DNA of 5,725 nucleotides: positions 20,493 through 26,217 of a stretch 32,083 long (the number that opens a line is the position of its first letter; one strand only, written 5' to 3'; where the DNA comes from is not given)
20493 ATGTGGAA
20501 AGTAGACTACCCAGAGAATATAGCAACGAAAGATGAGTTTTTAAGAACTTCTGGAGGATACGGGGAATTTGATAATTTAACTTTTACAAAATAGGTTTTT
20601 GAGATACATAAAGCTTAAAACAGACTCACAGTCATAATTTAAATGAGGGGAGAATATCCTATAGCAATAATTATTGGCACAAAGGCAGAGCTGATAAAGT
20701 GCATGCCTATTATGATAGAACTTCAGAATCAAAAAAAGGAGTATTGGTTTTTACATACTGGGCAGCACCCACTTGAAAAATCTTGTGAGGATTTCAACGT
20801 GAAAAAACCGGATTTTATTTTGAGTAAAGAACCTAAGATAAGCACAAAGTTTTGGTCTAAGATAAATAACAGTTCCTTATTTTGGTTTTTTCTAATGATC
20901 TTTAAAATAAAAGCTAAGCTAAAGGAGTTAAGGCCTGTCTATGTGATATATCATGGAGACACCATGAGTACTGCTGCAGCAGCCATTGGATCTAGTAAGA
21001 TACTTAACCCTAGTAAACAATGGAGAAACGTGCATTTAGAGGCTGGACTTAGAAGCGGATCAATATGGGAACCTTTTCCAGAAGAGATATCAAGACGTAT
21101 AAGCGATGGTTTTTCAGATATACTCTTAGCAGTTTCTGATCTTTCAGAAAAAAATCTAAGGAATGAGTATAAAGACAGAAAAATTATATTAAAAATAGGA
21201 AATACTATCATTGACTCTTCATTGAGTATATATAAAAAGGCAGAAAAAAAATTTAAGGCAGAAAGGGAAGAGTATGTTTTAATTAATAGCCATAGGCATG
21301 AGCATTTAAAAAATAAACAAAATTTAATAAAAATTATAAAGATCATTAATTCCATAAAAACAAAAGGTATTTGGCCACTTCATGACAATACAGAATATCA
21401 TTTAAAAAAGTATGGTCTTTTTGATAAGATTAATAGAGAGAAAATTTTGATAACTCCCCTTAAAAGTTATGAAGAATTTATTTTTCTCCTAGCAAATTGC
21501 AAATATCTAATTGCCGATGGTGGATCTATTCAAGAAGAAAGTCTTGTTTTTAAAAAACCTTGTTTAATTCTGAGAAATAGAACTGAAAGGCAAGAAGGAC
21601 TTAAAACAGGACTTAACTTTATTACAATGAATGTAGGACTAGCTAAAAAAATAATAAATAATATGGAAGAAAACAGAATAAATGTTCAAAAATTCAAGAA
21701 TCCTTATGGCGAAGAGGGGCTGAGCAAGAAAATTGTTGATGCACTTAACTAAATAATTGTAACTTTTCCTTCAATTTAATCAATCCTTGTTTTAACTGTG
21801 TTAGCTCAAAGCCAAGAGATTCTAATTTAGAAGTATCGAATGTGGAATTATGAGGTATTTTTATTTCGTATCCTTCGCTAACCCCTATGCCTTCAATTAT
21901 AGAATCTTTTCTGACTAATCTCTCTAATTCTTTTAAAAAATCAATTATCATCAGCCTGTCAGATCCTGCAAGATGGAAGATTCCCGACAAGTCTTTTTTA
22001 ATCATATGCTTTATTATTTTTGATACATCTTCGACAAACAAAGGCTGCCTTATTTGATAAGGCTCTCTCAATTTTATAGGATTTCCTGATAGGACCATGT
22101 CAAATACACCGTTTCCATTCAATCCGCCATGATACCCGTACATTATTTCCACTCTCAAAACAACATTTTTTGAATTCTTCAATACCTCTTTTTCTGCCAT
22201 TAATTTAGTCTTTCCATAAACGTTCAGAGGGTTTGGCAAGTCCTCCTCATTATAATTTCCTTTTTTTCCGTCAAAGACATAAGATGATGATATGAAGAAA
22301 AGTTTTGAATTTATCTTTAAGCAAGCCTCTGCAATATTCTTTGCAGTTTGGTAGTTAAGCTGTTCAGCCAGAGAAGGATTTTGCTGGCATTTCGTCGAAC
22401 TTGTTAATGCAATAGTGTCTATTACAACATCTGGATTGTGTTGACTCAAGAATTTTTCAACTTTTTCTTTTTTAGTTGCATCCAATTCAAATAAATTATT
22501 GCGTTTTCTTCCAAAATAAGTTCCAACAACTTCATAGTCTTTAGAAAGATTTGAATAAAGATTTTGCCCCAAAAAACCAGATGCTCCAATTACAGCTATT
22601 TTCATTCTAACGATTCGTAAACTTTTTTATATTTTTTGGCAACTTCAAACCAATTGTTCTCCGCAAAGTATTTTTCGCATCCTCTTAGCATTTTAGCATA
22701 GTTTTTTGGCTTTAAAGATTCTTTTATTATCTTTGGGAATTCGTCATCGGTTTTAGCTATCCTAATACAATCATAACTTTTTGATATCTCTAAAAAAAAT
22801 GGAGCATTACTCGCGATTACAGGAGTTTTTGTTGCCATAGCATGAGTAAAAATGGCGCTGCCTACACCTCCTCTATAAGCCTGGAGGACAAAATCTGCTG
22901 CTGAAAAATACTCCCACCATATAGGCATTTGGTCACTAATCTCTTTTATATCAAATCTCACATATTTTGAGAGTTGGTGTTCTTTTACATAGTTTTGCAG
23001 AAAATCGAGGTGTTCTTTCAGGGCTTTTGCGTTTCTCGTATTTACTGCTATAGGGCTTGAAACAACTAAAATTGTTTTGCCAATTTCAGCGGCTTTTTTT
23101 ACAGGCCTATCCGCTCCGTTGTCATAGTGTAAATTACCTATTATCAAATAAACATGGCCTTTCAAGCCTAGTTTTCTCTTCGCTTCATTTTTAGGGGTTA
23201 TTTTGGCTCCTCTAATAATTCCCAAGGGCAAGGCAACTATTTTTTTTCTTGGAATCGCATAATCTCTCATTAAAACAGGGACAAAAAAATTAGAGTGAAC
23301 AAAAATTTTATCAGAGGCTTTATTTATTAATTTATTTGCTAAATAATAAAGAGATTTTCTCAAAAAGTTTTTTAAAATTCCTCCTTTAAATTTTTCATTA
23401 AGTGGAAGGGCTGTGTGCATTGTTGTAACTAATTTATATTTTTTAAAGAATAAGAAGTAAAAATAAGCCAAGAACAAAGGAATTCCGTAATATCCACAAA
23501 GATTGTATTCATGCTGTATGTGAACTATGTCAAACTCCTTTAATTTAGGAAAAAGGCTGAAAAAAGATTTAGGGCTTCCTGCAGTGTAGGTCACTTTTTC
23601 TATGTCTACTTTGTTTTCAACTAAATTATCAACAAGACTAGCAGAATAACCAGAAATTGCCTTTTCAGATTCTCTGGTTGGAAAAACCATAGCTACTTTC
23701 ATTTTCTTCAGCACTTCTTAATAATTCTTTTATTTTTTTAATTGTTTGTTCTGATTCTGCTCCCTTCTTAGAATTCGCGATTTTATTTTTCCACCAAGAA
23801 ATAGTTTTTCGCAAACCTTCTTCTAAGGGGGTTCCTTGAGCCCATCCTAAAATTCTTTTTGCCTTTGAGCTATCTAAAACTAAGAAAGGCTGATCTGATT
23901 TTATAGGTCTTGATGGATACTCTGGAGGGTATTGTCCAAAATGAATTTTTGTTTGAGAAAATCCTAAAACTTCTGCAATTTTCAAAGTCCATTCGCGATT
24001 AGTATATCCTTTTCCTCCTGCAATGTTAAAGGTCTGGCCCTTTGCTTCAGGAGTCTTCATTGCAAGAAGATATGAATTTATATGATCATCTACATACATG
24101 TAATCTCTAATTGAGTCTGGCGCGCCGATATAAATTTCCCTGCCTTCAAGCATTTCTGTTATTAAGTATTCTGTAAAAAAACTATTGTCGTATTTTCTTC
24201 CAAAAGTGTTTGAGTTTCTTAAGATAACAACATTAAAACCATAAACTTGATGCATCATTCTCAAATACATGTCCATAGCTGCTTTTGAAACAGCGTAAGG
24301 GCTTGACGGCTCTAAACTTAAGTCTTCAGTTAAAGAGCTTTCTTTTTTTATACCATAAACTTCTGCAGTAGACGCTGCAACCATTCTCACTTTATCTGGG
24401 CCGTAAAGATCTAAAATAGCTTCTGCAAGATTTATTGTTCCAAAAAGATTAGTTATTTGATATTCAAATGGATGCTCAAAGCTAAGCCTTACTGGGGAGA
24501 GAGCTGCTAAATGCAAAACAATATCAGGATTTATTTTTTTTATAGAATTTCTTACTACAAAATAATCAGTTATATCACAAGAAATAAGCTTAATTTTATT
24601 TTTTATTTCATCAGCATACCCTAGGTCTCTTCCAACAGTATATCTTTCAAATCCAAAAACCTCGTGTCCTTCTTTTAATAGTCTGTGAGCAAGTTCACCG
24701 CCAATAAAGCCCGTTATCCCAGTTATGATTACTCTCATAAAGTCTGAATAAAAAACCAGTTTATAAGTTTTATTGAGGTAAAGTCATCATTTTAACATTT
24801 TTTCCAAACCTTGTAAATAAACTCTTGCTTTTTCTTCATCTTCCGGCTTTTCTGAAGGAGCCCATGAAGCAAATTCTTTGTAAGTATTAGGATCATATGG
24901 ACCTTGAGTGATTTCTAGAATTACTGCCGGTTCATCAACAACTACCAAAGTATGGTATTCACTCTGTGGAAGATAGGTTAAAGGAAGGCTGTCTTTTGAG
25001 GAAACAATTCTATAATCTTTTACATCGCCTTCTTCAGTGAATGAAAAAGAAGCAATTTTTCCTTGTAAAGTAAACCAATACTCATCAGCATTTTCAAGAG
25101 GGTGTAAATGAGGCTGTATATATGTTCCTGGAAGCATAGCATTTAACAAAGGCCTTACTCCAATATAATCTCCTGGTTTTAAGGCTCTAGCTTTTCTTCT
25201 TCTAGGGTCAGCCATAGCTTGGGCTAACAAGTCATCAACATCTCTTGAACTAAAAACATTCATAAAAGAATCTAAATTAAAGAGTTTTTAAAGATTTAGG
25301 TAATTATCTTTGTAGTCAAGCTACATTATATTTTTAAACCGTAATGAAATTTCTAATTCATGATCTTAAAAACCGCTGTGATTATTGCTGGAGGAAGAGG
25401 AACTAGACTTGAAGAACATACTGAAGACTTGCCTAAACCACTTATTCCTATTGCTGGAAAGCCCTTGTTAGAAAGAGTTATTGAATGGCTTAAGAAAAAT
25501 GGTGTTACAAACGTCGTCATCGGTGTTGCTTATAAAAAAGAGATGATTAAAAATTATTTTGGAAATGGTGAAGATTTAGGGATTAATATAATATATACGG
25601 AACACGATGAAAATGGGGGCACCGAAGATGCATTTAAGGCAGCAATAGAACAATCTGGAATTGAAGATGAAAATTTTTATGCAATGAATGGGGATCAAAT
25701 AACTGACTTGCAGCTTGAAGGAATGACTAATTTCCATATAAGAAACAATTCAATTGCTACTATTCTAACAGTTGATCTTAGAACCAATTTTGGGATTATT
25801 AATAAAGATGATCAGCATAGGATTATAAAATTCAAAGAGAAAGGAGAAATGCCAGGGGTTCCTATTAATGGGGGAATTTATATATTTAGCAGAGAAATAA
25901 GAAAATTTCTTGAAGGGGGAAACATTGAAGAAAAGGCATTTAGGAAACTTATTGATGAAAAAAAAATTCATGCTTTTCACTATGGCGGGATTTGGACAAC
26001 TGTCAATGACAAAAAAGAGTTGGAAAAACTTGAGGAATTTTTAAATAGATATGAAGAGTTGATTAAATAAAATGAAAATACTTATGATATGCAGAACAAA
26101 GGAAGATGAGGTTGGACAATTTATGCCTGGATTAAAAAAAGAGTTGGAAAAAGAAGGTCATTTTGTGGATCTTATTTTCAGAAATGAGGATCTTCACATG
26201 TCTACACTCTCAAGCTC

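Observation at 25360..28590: Five-gene leaderless operon coupling a sugar nucleotidyltransferase, a half-GT-B protein, a GNAT and a GctA/GctB-like CoA-transferase pair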

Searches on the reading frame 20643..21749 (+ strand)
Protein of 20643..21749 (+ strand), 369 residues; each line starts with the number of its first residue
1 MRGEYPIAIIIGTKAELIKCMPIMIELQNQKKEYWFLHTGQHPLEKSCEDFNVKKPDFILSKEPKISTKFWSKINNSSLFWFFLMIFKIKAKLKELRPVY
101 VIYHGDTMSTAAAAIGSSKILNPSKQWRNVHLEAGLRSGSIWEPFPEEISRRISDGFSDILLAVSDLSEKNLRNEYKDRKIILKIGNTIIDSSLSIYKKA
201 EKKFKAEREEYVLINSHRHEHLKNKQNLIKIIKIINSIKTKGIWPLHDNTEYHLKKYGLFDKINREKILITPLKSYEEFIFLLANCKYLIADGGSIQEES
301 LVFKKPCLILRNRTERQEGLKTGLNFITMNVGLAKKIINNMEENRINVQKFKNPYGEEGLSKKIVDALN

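Call 8: search_protein_families(library=pfam, proteins=[window:20643-21749:+], max_evalue=0.001)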
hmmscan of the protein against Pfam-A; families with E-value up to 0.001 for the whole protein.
window:20643-21749:+ (369 aa): 1 family
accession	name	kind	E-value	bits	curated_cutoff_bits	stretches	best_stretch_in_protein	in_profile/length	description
PF02350.25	Epimerase_2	-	4.7e-57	193.8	30.6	1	27-368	3-346/347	UDP-N-acetylglucosamine 2-epimerase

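Call 42: search_protein_families(library=ncbifam, proteins=[window:20643-21749:+], max_evalue=0.00001)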
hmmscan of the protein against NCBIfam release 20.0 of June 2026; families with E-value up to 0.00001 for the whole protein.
window:20643-21749:+ (369 aa): 2 families
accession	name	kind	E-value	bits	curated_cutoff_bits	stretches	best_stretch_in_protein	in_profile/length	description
TIGR00236.1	wecB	equivalog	1.3e-54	185.8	210.15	1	7-368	3-362/366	non-hydrolyzing UDP-N-acetylglucosamine 2-epimerase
TIGR03568.1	NeuC_NnaA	equivalog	4e-14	52.3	235.9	1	7-368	3-365/365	UDP-N-acetylglucosamine 2-epimerase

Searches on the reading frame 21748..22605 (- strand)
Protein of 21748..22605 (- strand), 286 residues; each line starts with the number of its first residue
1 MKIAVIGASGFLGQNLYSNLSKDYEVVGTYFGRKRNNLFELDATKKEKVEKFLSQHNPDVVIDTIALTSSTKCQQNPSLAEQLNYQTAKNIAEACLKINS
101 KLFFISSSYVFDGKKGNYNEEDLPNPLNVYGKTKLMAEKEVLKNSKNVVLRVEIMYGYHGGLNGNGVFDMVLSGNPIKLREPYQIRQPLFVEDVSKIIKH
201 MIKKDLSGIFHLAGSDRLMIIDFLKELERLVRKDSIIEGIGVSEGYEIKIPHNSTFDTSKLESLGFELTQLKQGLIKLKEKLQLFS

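Call 9: search_protein_families(library=ncbifam, proteins=[window:21748-22605:-], max_evalue=0.001)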
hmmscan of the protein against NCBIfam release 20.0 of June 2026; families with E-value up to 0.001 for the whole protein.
window:21748-22605:- (286 aa): 17 families
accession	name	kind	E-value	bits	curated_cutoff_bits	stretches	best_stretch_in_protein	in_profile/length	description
TIGR01214.1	rmlD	equivalog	1.2e-43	149.3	224.05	1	2-265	1-267/285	dTDP-4-dehydrorhamnose reductase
NF007440.0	PRK09987.1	equivalog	6.6e-18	65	308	1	1-225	1-228/299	dTDP-4-dehydrorhamnose reductase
TIGR02197.1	heptose_epim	equivalog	1.9e-16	60.1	274.6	1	3-145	1-153/316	ADP-glyceromanno-heptose 6-epimerase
TIGR01179.1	galE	equivalog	1.1e-11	44.1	262.3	1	19-148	31-162/332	UDP-glucose 4-epimerase GalE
NF043036.1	ErythonDh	equivalog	1.9e-09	37.2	325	1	1-139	1-158/321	D-erythronate dehydrogenase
NF008360.0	PRK11150.1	equivalog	2.7e-09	36.7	452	1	3-213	2-236/310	ADP-glyceromanno-heptose 6-epimerase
NF042423.1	oxyalk_red_Shew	equivalog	2.4e-06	26.8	580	1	2-150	10-165/331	2-alkyl-3-oxoalkanoate reductase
NF005754.0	PRK07578.1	equivalog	1.1e-05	25.4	167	1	1-58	1-55/200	short chain dehydrogenase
NF008872.0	PRK11908.1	equivalog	1.8e-05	24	294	1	2-163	3-170/349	bifunctional UDP-4-keto-pentose/UDP-xylose synthase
TIGR01777.1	yfcH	hypoth_equivalog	4.8e-05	23.1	207.35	1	3-237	1-247/292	TIGR01777 family oxidoreductase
TIGR01181.1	dTDP_gluc_dehyt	equivalog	4.8e-05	22.6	365.1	1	34-232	50-262/321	dTDP-glucose 4,6-dehydratase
TIGR03589.1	PseB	equivalog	9e-05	21.6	407.75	1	32-142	51-147/324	UDP-N-acetylglucosamine 4,6-dehydratase (inverting)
NF005998.1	PRK08125.1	equivalog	0.00018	20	777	1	2-163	317-484/649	bifunctional UDP-4-amino-4-deoxy-L-arabinose formyltransferase/UDP-glucuronic acid oxidase ArnA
NF050030.1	thlkprotThyD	equivalog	0.0004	19.7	400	0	1-34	1-33/305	thylakoid membrane protein ThyD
NF007956.0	PRK10675.1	subfamily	0.00042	19.6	394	1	30-142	46-160/338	UDP-glucose 4-epimerase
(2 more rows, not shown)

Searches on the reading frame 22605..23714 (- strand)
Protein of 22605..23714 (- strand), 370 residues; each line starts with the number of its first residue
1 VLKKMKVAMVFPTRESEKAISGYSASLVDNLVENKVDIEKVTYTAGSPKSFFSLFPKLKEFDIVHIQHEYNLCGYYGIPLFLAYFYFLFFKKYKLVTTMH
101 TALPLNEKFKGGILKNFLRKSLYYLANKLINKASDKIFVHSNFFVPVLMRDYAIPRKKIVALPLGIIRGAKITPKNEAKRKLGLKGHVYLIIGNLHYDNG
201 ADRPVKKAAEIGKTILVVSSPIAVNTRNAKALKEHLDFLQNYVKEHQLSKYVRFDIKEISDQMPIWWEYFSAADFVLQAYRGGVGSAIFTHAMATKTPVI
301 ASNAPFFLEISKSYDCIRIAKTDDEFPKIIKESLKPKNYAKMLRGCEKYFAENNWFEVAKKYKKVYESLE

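Call 9: search_protein_families(library=ncbifam, proteins=[window:22605-23714:-], max_evalue=0.001)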
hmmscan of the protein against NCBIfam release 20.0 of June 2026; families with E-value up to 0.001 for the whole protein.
window:22605-23714:- (370 aa): 4 families
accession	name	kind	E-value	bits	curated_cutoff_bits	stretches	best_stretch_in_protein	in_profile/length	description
TIGR04047.1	MSMEG_0565_glyc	hypoth_equivalog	3.6e-06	26.3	259.85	1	270-367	275-372/373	MSMEG_0565 family glycosyltransferase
NF053513.1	Gtran_IagA_BgsA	equivalog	0.0003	19.9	460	0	275-368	239-330/333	LTA glycolipid anchor biosynthesis glycosyltransferase, IagA/BgsA family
NF049987.1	DaglGlyslTfaseDgs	equivalog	0.00044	19.3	500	1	270-368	229-326/332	processive diacylglycerol alpha-glucosyltransferase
NF041010.1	glycosy_Agl16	equivalog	0.00052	19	575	1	122-369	122-351/352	glycosylation protein Agl16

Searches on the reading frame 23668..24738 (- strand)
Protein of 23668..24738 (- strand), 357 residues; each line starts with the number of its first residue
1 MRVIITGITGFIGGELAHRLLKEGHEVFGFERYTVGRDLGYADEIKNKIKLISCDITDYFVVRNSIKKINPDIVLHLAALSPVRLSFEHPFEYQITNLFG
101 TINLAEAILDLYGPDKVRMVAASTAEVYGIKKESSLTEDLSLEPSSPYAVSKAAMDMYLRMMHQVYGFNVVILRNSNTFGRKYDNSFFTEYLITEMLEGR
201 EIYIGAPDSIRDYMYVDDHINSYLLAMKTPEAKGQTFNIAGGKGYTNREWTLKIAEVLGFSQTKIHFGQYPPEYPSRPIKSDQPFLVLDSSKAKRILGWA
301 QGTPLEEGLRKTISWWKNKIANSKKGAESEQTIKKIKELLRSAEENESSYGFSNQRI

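Call 9: search_protein_families(library=ncbifam, proteins=[window:23668-24738:-], max_evalue=0.001)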
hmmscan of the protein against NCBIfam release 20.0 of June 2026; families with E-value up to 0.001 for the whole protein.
window:23668-24738:- (357 aa): 35 families (the best 25 are shown)
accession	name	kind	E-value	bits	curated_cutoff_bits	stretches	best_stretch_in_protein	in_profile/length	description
TIGR01181.1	dTDP_gluc_dehyt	equivalog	1.6e-51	175.3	365.1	1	3-319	2-314/321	dTDP-glucose 4,6-dehydratase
TIGR04180.1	EDH_00030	hypoth_equivalog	6e-45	153.6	475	1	3-300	1-293/297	NAD-dependent 4,6-dehydratase LegB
TIGR01179.1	galE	equivalog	3.7e-38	131.2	262.3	2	2-186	1-184/332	UDP-glucose 4-epimerase GalE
NF007490.0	PRK10084.1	subfamily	3.9e-34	118.2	649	1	1-319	1-337/361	dTDP-glucose 4,6-dehydratase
NF007582.0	PRK10217.1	equivalog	2.2e-32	112.5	698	1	2-321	3-336/355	dTDP-glucose 4,6-dehydratase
TIGR02622.1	CDP_4_6_dhtase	equivalog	1.3e-31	110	278.45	1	2-337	6-349/352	CDP-glucose 4,6-dehydratase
TIGR01472.1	gmd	equivalog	4e-27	95.3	415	1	4-307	4-329/342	GDP-mannose 4,6-dehydratase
NF011728.1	PRK15181.1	equivalog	1.1e-22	80.5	760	1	2-320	17-341/348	Vi polysaccharide biosynthesis UDP-N-acetylglucosaminuronic acid C-4 epimerase TviC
TIGR02197.1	heptose_epim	equivalog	6.9e-20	71.4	274.6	1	3-318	1-315/316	ADP-glyceromanno-heptose 6-epimerase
NF007956.0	PRK10675.1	subfamily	2.2e-18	66.5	394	1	1-181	1-183/338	UDP-glucose 4-epimerase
NF043036.1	ErythonDh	equivalog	1.5e-15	57.2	325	1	1-159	1-160/321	D-erythronate dehydrogenase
TIGR03466.1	HpnA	hypoth_equivalog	2.6e-14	52.9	367.65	1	1-265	1-253/327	hopanoid-associated sugar epimerase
NF041015.1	UDPsulfquin_syn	equivalog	4.1e-13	49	575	2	44-129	63-149/384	UDP-sulfoquinovose synthase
TIGR01214.1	rmlD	equivalog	8.3e-13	48.1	224.05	1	2-204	1-175/285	dTDP-4-dehydrorhamnose reductase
NF008872.0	PRK11908.1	equivalog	1.8e-12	47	294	1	2-242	3-254/349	bifunctional UDP-4-keto-pentose/UDP-xylose synthase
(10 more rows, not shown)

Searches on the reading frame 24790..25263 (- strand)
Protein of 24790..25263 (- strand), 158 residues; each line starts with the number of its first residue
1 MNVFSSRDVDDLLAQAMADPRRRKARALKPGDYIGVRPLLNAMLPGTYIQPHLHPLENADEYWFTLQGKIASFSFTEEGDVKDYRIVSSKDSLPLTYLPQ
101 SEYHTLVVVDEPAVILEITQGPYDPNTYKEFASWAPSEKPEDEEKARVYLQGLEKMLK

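Call 4: search_protein_families(library=pfam, proteins=[window:24790-25263:-], max_evalue=0.01)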
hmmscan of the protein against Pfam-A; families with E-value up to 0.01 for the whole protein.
window:24790-25263:- (158 aa): 2 families
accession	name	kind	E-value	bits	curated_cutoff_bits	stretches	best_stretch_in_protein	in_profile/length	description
PF19480.5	DUF6016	-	2.4e-08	35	27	1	9-79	6-74/141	Domain of unknown function (DUF6016)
PF00027.35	cNMP_binding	-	0.0052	17.2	27.5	0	57-120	15-79/89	Cyclic nucleotide-binding domain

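Call 9: search_protein_families(library=ncbifam, proteins=[window:24790-25263:-], max_evalue=0.001)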
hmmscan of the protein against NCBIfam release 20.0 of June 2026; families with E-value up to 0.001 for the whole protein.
window:24790-25263:- (158 aa): 1 family
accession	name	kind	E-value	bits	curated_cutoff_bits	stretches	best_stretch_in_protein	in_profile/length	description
TIGR04366.1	cupin_WbuC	subfamily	3.4e-30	104.6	42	1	4-136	2-132/132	WbuC family cupin fold metalloprotein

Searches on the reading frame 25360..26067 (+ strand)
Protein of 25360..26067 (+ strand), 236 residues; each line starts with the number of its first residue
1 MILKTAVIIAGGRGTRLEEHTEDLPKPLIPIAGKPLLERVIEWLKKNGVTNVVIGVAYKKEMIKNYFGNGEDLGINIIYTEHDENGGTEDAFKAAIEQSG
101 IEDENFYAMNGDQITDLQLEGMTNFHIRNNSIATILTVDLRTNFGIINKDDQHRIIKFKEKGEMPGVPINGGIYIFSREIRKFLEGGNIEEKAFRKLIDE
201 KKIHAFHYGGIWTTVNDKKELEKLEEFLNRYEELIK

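Call 4: search_protein_families(library=pfam, proteins=[window:25360-26067:+], max_evalue=0.01)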
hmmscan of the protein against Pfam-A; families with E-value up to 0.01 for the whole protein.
window:25360-26067:+ (236 aa): 4 families
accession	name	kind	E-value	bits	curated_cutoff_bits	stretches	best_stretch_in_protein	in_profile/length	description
PF00483.29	NTP_transferase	-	3.4e-32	112.4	21.2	1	6-193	2-196/245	Nucleotidyl transferase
PF12804.13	NTP_transf_3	-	4.2e-12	47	27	1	6-114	1-97/160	MobA-like NTP transferase domain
PF01128.25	IspD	-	0.00046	20.4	27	1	6-59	3-54/221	2-C-methyl-D-erythritol 4-phosphate cytidylyltransferase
PF02348.25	CTP_transf_3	-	0.0014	18.9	22.6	1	26-103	16-88/217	Cytidylyltransferase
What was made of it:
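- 25360..26070 (+): Sugar-1-phosphate nucleotidylyltransferase. It resembles the N-terminal half of archaeal GlmU and has no LbH domain. PF00483 3e-32 (call 4).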

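Call 9: search_protein_families(library=ncbifam, proteins=[window:25360-26067:+], max_evalue=0.001)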
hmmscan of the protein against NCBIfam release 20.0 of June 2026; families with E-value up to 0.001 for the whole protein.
window:25360-26067:+ (236 aa): 49 families (the best 25 are shown)
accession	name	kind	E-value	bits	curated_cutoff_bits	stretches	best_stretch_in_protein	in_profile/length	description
TIGR03992.1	Arch_glmU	subfamily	2.5e-38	132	292.1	1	5-217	2-216/393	bifunctional sugar-1-phosphate nucleotidylyltransferase/acetyltransferase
NF052502.1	man1P_GTase_Rv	exception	1.5e-35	122.7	440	1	5-212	2-214/352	mannose-1-phosphate guanylyltransferase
NF049965.1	GlMnHpPGnyltfHddC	equivalog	5.8e-35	120.9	300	1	5-182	2-173/221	D-glycero-D-manno-heptose 1-phosphate guanosyltransferase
TIGR02623.1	G1P_cyt_trans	equivalog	1.4e-29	103.3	300.25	2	6-69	3-66/255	glucose-1-phosphate cytidylyltransferase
NF045761.1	NAMPUrTaseMurU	equivalog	1.4e-26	93.8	250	1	6-226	3-225/226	N-acetylmuramate alpha-1-phosphate uridylyltransferase MurU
NF041313.1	UDPGP_AglF_Halo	equivalog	4.8e-26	91.6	400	1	5-182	2-180/234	UTP--glucose-1-phosphate uridylyltransferase AglF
TIGR01208.1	rmlA_long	equivalog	3.6e-23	82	320.25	1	6-185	2-183/353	glucose-1-phosphate thymidylyltransferase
NF041173.1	Sug_nt_acttase_Thmprot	equivalog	1.5e-22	80.1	600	1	6-215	3-214/405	bifunctional sugar-1-phosphate nucleotidylyltransferase/acetyltransferase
NF003670.0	PRK05293.1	equivalog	1.8e-18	66.7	470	1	6-215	7-245/382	glucose-1-phosphate adenylyltransferase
TIGR02091.1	glgC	equivalog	5.8e-16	58.5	424.9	1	6-215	3-246/364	glucose-1-phosphate adenylyltransferase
TIGR01173.1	glmU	equivalog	6.7e-16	58.2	366.85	1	6-183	3-180/452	bifunctional UDP-N-acetylglucosamine diphosphorylase/glucosamine-1-phosphate N-acetyltransferase GlmU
NF010934.1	PRK14354.1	equivalog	1.3e-15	56.9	450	1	6-178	2-174/447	bifunctional UDP-N-acetylglucosamine diphosphorylase/glucosamine-1-phosphate N-acetyltransferase GlmU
TIGR01207.1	rmlA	equivalog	2.9e-15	56.1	360.65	1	7-181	3-180/286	glucose-1-phosphate thymidylyltransferase RfbA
NF010935.0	PRK14355.1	equivalog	6.6e-15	54.7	718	1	5-178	5-180/459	bifunctional UDP-N-acetylglucosamine diphosphorylase/glucosamine-1-phosphate N-acetyltransferase GlmU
TIGR01099.1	galU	equivalog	8.8e-13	48.4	326.8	1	4-79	2-77/261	UTP--glucose-1-phosphate uridylyltransferase GalU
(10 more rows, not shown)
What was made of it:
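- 25360..26070 (+): TIGR03992 Arch_glmU, profile positions 2-216 of 393, 2.5e-38, below the curated cut-off (call 9).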
